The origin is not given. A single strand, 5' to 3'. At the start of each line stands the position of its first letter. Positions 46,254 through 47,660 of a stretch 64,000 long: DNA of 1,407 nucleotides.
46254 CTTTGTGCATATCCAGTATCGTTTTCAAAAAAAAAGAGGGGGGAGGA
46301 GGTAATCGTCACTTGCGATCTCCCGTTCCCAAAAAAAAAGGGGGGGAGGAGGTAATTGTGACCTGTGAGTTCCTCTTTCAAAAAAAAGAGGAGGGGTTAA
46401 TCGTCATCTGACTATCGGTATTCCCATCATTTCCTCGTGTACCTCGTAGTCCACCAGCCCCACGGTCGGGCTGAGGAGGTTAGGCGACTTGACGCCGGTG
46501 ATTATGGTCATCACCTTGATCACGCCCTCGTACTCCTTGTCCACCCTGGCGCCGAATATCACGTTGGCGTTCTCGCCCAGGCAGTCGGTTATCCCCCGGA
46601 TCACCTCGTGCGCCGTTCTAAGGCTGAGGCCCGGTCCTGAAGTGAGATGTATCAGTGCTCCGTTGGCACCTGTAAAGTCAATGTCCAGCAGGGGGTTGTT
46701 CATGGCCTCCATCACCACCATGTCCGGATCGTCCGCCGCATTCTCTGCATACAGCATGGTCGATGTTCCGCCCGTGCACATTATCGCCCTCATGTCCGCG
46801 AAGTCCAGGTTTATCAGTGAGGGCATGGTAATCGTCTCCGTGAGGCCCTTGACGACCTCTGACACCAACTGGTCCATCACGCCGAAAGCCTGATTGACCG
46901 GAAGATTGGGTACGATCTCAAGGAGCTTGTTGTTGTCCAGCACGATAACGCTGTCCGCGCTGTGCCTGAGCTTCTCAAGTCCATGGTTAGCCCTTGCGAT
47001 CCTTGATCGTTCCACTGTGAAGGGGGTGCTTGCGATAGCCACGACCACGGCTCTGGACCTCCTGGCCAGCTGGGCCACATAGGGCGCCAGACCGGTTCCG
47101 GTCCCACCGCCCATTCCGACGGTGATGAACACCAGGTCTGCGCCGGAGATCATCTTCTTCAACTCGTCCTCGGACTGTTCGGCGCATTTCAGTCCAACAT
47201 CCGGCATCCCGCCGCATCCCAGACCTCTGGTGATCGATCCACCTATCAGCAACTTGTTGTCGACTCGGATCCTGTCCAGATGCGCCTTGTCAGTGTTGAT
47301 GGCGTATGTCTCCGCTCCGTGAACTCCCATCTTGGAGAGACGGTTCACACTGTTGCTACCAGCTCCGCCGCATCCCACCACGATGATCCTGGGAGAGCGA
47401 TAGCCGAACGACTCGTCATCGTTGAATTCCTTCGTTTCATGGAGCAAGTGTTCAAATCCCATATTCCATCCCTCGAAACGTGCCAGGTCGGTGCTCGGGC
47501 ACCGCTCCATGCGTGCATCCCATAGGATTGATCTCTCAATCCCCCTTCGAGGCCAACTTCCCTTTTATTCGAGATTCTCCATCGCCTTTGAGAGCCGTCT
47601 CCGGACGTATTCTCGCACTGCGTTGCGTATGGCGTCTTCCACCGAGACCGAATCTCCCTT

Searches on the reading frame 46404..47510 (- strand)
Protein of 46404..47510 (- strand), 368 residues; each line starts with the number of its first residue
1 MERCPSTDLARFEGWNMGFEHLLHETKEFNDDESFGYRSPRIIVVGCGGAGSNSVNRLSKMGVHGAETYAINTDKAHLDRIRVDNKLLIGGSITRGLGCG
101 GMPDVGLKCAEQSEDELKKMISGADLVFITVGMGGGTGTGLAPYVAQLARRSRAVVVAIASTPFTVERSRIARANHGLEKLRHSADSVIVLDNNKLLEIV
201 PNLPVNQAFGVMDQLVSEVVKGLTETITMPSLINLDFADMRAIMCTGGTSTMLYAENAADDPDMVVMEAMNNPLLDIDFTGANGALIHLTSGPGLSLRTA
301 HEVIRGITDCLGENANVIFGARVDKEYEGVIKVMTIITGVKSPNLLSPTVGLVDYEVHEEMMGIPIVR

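Call 75: search_protein_families(library=pfam, proteins=[window:46404-47510:-], max_evalue=0.0001)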
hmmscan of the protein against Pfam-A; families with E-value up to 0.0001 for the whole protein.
window:46404-47510:- (368 aa): 2 families
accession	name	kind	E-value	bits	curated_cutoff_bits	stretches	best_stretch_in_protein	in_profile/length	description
PF00091.31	Tubulin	-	1.7e-42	146.3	33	1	41-200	1-189/190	Tubulin/FtsZ family, GTPase domain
PF12327.13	FtsZ_C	-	2e-22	79.7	27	1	259-341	13-95/95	FtsZ family, C-terminal domain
